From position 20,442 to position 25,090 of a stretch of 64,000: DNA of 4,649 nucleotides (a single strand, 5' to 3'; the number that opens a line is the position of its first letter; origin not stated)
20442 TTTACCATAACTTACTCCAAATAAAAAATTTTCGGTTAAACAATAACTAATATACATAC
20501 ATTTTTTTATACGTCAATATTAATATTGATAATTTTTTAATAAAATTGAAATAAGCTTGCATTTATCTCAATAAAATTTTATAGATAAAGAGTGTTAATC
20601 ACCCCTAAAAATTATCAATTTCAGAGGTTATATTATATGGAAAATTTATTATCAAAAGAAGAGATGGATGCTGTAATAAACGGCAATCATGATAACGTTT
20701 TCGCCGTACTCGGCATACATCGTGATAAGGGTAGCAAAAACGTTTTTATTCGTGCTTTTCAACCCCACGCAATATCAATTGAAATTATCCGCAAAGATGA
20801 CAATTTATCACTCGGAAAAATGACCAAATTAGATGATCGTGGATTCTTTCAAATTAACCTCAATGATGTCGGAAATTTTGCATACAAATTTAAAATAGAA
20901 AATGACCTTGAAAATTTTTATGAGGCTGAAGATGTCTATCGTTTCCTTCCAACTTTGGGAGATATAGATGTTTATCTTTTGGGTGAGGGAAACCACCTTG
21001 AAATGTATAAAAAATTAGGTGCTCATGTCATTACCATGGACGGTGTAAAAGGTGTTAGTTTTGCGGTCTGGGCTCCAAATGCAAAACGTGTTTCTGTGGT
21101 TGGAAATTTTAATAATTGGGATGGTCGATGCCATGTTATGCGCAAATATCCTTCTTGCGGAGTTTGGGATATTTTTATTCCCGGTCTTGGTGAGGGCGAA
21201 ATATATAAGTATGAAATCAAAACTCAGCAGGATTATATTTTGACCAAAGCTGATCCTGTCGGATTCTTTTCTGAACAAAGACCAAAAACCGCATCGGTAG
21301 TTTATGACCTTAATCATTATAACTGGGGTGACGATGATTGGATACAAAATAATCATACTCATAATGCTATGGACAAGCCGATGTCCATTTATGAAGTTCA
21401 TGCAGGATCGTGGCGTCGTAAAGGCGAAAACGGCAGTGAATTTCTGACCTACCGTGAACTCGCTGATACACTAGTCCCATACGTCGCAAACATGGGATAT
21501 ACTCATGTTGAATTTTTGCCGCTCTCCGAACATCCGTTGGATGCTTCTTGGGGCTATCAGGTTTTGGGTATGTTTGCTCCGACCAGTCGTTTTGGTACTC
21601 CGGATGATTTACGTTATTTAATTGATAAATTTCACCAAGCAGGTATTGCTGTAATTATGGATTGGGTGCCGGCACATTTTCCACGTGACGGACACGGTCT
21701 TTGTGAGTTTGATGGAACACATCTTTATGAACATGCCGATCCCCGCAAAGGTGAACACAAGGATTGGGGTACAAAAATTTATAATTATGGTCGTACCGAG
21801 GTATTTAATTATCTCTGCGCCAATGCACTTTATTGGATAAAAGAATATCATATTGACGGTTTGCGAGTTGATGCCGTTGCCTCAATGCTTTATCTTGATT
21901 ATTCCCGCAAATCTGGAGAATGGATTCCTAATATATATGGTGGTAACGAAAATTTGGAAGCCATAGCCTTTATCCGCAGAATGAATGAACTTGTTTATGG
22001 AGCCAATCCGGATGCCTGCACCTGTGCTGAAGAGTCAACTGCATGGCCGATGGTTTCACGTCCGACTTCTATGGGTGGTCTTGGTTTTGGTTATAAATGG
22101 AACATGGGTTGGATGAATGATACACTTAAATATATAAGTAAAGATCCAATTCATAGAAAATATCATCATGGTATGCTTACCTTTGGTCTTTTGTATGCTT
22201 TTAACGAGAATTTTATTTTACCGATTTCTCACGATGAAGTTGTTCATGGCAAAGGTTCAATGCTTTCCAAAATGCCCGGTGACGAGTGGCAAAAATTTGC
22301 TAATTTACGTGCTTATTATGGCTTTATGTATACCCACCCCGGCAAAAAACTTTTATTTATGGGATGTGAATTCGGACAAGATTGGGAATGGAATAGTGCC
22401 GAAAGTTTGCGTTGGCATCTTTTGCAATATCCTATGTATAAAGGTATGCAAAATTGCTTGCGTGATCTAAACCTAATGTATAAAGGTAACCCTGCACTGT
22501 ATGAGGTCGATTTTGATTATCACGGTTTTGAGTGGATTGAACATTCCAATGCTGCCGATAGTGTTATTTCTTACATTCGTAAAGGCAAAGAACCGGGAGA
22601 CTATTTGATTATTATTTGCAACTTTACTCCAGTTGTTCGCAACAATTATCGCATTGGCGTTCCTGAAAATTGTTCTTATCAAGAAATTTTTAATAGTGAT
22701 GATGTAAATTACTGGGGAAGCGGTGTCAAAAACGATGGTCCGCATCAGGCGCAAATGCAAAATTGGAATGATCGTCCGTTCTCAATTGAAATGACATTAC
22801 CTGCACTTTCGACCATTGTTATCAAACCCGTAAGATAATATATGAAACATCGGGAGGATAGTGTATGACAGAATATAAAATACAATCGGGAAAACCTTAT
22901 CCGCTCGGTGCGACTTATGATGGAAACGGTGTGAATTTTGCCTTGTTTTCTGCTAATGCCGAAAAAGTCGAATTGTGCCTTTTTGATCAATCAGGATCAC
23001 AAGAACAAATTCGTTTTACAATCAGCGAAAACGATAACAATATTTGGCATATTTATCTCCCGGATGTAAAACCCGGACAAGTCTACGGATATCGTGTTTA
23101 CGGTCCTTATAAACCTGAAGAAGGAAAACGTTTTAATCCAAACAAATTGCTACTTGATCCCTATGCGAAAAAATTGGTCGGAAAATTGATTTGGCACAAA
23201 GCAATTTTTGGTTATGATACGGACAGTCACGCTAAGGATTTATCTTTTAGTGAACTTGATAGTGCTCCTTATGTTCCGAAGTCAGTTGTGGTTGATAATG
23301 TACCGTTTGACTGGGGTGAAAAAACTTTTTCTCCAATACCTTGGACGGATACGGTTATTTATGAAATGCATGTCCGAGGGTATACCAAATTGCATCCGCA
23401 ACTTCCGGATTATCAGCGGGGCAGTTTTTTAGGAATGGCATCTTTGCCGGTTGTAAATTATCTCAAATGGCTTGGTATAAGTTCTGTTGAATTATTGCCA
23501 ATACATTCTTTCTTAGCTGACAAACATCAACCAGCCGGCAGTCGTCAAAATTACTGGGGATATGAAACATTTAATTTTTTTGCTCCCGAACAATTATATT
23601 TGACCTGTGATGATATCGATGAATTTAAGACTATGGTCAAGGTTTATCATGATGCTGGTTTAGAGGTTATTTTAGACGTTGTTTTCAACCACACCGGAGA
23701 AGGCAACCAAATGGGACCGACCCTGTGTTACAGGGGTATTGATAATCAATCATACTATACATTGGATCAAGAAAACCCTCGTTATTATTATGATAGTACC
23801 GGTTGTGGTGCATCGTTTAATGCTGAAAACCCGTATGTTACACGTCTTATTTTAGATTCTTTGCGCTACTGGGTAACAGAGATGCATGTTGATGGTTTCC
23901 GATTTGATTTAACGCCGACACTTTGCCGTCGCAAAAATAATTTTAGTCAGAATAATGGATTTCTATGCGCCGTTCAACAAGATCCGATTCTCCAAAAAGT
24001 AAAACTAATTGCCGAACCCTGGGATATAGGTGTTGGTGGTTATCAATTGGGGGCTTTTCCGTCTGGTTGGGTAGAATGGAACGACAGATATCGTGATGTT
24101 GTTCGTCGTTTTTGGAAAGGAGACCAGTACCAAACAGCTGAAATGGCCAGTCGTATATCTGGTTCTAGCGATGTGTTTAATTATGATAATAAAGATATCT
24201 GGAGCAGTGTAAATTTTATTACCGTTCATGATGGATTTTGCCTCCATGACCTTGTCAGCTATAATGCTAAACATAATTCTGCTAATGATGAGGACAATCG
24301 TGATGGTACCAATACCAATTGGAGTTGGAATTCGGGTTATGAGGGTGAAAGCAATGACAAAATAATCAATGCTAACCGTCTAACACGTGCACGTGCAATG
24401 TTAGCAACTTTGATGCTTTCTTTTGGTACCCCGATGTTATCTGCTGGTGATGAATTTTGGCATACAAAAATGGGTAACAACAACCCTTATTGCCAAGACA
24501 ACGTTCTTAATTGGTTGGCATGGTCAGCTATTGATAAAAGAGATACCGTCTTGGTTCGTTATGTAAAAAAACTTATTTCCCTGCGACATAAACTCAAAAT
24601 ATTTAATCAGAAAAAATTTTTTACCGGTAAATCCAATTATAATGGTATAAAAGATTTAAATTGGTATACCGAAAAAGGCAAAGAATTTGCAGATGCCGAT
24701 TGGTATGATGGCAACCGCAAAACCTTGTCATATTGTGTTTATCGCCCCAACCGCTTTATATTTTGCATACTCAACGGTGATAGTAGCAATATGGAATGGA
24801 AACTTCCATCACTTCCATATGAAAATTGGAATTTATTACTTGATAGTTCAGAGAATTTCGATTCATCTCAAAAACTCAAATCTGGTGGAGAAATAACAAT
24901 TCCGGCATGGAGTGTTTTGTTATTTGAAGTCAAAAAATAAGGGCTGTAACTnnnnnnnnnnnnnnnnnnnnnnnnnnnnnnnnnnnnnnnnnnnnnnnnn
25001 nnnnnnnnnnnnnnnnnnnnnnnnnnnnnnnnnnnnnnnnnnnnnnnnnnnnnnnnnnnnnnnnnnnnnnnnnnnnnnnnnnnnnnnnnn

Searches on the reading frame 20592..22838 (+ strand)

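Call 61: search_protein_families(library=pfam, proteins=[window:20592-22838:+], max_evalue=0.00001)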
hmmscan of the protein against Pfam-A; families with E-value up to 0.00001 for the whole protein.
window:20592-22838:+ (748 aa): 4 families
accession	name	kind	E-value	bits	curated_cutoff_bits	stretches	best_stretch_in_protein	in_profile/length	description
PF02922.24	CBM_48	-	2.1e-28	98.9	22.4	1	141-223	1-82/83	Carbohydrate-binding module 48 (Isoamylase N-terminal domain)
PF02806.24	Alpha-amylase_C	-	4.4e-24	85.1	21.2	1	648-746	1-94/95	Alpha amylase, C-terminal all-beta domain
PF22019.2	GlgB_N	-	5.1e-22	78.2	27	1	22-116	2-94/94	alpha-1,4-glucan branching enzyme GlgB, N-terminal domain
PF00128.31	Alpha-amylase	-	4.2e-13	49.8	22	1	296-363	26-92/446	Alpha amylase, catalytic domain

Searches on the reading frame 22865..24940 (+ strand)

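Call 61: search_protein_families(library=pfam, proteins=[window:22865-24940:+], max_evalue=0.00001)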
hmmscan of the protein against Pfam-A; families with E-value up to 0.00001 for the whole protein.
window:22865-24940:+ (691 aa): 2 families
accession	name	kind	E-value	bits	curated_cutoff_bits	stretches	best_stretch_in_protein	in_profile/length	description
PF02922.24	CBM_48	-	5e-22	78.5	22.4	1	13-101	1-83/83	Carbohydrate-binding module 48 (Isoamylase N-terminal domain)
PF00128.31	Alpha-amylase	-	2.7e-15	57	22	1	197-358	25-198/446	Alpha amylase, catalytic domain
